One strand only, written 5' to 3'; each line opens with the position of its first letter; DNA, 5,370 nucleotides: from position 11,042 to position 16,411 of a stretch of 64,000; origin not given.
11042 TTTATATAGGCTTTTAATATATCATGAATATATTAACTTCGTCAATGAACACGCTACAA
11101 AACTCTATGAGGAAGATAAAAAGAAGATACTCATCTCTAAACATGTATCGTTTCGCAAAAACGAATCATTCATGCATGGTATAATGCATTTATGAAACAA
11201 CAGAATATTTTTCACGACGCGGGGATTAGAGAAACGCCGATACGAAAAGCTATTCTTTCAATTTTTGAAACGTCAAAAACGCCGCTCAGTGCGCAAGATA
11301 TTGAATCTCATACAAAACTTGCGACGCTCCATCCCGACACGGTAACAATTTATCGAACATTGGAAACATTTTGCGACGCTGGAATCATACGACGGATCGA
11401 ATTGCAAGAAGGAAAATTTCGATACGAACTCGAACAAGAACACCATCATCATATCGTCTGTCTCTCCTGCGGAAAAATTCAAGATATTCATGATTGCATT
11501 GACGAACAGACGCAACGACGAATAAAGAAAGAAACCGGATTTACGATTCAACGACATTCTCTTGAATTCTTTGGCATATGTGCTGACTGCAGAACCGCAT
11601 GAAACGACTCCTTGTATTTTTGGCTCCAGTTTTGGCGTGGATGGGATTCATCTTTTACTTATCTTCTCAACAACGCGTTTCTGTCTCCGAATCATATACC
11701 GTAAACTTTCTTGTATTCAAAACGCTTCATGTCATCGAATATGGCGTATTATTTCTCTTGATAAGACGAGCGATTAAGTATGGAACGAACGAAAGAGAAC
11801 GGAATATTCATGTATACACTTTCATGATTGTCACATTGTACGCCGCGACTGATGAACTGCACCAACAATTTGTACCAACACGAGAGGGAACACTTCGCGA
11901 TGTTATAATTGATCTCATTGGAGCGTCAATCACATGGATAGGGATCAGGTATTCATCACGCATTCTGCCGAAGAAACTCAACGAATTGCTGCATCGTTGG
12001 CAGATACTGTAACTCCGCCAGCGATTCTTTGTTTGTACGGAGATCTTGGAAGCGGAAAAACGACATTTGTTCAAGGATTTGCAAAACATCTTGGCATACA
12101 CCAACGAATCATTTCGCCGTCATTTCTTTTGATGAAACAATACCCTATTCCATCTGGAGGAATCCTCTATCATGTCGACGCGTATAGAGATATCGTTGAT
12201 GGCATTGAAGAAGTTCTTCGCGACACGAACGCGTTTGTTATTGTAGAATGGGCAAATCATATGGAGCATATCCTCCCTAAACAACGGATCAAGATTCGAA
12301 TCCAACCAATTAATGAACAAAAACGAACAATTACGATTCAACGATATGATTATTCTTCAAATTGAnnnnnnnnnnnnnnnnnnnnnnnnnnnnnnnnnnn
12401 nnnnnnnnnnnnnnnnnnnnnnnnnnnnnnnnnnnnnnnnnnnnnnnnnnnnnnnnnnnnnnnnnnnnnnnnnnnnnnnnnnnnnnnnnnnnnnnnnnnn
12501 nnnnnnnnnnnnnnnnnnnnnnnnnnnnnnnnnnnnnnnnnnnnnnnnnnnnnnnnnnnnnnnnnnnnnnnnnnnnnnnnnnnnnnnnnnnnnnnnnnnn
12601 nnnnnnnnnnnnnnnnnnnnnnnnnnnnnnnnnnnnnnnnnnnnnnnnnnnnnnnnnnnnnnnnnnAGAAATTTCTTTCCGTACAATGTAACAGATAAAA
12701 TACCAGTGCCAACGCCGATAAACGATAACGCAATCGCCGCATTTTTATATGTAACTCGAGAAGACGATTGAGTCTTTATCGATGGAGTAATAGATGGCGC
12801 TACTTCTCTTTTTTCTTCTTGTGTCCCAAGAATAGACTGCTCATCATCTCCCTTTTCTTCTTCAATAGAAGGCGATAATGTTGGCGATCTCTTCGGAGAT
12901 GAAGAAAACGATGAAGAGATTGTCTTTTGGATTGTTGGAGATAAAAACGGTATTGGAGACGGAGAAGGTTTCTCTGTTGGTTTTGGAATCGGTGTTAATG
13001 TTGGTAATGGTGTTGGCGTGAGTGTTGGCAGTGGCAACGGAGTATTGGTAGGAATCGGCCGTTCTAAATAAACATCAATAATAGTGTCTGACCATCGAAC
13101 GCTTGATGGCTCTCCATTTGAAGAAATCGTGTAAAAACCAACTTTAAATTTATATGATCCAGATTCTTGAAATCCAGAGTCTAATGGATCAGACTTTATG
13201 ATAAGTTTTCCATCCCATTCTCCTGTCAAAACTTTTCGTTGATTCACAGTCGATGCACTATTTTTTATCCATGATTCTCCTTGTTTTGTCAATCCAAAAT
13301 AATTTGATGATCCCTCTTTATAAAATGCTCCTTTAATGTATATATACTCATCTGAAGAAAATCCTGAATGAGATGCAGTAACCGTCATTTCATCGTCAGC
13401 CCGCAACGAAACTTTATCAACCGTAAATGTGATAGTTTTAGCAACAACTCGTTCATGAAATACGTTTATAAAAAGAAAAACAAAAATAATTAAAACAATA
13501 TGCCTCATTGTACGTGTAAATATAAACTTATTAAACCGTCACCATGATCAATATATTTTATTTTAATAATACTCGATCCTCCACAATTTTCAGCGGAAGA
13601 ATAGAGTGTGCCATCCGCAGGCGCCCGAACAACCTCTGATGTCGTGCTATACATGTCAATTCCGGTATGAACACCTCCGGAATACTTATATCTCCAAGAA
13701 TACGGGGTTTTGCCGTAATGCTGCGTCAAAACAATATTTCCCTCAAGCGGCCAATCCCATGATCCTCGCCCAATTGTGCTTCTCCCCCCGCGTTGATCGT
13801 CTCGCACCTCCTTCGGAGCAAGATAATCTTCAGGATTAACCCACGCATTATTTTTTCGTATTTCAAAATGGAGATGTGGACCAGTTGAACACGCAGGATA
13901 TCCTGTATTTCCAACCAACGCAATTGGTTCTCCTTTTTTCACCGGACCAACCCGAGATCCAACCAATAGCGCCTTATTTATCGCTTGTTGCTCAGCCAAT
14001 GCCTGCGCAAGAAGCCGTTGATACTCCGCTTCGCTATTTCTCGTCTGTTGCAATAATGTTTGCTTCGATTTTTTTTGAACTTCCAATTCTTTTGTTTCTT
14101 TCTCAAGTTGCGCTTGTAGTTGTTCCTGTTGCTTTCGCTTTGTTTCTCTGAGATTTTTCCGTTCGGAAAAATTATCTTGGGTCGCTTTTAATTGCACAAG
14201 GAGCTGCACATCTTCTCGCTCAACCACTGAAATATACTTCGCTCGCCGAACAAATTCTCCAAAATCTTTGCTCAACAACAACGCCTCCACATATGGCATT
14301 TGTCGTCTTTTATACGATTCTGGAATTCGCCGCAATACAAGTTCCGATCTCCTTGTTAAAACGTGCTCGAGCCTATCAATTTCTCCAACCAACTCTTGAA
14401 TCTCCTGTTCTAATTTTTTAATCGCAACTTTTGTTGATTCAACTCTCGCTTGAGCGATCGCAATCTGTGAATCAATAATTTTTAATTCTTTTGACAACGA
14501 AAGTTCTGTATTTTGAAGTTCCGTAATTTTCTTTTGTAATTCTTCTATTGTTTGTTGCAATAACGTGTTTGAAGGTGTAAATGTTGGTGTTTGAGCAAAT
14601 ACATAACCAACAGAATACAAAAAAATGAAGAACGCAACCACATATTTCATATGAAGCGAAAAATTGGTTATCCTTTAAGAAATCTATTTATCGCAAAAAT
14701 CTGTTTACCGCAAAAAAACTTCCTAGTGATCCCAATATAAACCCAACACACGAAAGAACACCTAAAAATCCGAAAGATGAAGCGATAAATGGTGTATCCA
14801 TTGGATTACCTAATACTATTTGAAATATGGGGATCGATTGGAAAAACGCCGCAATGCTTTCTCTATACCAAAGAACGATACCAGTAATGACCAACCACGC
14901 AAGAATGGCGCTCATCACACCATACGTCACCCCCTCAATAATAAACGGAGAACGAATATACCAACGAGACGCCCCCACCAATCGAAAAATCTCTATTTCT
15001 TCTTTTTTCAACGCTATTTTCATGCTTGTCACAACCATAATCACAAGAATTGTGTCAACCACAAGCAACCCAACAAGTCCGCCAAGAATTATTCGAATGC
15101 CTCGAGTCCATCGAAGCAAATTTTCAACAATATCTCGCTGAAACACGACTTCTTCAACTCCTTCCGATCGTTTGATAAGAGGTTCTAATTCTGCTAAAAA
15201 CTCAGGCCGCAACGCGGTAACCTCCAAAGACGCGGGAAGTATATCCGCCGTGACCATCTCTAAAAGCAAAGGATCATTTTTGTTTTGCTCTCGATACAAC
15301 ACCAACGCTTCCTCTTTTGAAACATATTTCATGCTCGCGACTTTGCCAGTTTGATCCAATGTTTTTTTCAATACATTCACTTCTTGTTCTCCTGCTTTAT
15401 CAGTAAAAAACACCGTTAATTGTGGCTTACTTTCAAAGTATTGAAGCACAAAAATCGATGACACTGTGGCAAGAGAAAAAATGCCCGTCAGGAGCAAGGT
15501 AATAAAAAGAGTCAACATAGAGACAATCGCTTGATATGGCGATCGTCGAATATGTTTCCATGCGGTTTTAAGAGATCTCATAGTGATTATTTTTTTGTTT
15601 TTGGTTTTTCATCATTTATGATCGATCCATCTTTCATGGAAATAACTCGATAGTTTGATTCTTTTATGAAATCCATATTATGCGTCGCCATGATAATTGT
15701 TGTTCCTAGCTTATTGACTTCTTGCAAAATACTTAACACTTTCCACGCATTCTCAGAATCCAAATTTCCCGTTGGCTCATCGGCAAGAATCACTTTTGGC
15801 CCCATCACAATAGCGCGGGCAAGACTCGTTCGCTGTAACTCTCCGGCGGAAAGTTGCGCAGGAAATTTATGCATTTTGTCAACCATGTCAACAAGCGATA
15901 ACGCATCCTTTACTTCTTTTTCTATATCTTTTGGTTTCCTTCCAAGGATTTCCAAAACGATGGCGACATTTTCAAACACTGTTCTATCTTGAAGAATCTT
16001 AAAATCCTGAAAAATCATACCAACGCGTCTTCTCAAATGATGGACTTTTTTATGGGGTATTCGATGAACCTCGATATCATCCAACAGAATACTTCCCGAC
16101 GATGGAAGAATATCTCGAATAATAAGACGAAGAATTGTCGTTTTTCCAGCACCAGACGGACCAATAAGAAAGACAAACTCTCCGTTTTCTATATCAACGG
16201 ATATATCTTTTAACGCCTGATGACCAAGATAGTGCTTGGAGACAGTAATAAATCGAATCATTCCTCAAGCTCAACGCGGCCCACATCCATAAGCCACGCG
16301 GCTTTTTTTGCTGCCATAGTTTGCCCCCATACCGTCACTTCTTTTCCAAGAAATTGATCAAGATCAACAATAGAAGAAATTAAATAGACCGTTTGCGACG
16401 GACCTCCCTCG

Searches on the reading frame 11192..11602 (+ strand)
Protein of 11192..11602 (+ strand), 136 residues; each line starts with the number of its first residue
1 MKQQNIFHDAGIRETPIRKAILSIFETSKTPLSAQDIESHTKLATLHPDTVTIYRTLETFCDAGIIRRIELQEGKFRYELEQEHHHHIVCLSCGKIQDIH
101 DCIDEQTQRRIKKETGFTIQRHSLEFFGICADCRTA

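Call 20: search_protein_families(library=pfam, proteins=[window:11192-11602:+], max_evalue=0.001)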
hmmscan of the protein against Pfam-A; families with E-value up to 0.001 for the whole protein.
window:11192-11602:+ (136 aa): 1 family
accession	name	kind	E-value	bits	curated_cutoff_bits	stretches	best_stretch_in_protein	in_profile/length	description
PF01475.25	FUR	-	5.6e-29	101.2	23.1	1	10-126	2-120/121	Ferric uptake regulator family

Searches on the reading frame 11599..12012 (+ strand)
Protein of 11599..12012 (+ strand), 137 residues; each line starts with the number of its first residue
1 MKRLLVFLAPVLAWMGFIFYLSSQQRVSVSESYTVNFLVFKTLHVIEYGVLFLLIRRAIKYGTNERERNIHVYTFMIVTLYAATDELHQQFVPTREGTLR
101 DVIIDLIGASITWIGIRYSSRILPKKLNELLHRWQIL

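Call 20: search_protein_families(library=pfam, proteins=[window:11599-12012:+], max_evalue=0.001)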
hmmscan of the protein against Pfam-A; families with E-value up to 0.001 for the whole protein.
window:11599-12012:+ (137 aa): 1 family
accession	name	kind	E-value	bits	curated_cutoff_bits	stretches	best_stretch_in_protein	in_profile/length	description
PF04892.17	VanZ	-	1.3e-15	58.6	30.1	1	7-115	1-121/126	VanZ like family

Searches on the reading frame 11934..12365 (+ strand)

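Call 20: search_protein_families(library=pfam, proteins=[window:11934-12365:+], max_evalue=0.001)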
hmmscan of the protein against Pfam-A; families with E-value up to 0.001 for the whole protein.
window:11934-12365:+ (143 aa): 2 families
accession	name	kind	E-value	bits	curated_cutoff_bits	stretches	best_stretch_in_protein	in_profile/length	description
PF02367.23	TsaE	-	2.5e-31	108.7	26.6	1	10-133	2-128/128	Threonylcarbamoyl adenosine biosynthesis protein TsaE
PF00004.35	AAA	-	0.00097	20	21.2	0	32-66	1-35/131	ATPase family associated with various cellular activities (AAA)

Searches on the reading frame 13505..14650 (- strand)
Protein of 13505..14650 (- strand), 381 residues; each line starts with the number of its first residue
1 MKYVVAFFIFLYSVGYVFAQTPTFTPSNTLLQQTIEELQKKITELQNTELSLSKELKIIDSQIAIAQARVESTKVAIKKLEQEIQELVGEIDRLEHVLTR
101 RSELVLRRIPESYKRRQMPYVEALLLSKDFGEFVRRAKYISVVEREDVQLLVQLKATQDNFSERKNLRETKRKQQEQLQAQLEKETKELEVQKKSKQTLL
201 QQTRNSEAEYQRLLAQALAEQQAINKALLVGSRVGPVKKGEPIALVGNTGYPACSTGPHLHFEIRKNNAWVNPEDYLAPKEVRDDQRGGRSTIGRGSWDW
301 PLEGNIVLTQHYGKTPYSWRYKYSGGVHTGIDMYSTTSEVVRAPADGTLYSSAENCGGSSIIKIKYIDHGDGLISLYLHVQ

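Call 20: search_protein_families(library=pfam, proteins=[window:13505-14650:-], max_evalue=0.001)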
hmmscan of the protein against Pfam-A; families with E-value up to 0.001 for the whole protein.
window:13505-14650:- (381 aa): 3 families
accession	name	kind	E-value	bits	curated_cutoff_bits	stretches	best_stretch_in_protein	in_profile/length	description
PF01551.29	Peptidase_M23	-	3e-17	63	28.7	2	236-273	62-96/96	Peptidase family M23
PF24568.1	CC_PcsB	-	3.8e-06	27.1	27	1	91-160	1-71/75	Peptidoglycan hydrolase PcsB, coiled-coil domain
PF13863.11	DUF4200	-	0.0002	22.1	29.7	1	29-99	27-97/119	Domain of unknown function (DUF4200)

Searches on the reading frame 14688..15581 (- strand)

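Call 20: search_protein_families(library=pfam, proteins=[window:14688-15581:-], max_evalue=0.001)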
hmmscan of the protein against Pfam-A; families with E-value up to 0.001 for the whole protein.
window:14688-15581:- (297 aa): 2 families
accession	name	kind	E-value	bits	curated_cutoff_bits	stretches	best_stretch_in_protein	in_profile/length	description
PF18075.7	FtsX_ECD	-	5.6e-16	59.4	23.5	1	54-145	2-96/96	FtsX extracellular domain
PF02687.27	FtsX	-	1.1e-08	35.6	25.5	1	170-287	4-107/120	FtsX-like permease C-terminal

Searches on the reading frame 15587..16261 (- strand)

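Call 20: search_protein_families(library=pfam, proteins=[window:15587-16261:-], max_evalue=0.001)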
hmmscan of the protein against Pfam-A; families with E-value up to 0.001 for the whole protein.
window:15587-16261:- (224 aa): 9 families
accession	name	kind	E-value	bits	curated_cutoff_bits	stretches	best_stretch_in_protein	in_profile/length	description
PF00005.33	ABC_tran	-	5.7e-35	121.3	25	1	17-164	1-136/137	ABC transporter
PF13304.12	AAA_21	-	1.2e-05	25.9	27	0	29-51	1-25/304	AAA domain, putative AbiEii toxin, Type IV TA system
PF25199.1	nSTAND_NTPase5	-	0.00015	22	34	0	26-56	40-71/145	Novel STAND NTPase 5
PF13191.12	AAA_16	-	0.0002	22.3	32.6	1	24-65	21-62/167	AAA ATPase domain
PF13401.12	AAA_22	-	0.00042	21.1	27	0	26-181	4-109/130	AAA domain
PF20720.3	nSTAND3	-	0.00046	20.4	27.2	1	14-54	4-44/155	Novel STAND NTPase 3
PF13166.12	AAA_13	-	0.00068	18.9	36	0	153-206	525-581/713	AAA domain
PF02463.25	SMC_N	-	0.00073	19.5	40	0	27-204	24-209/220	RecF/RecN/SMC N terminal domain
PF00004.35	AAA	-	0.00091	20.1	21.2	0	30-85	1-51/131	ATPase family associated with various cellular activities (AAA)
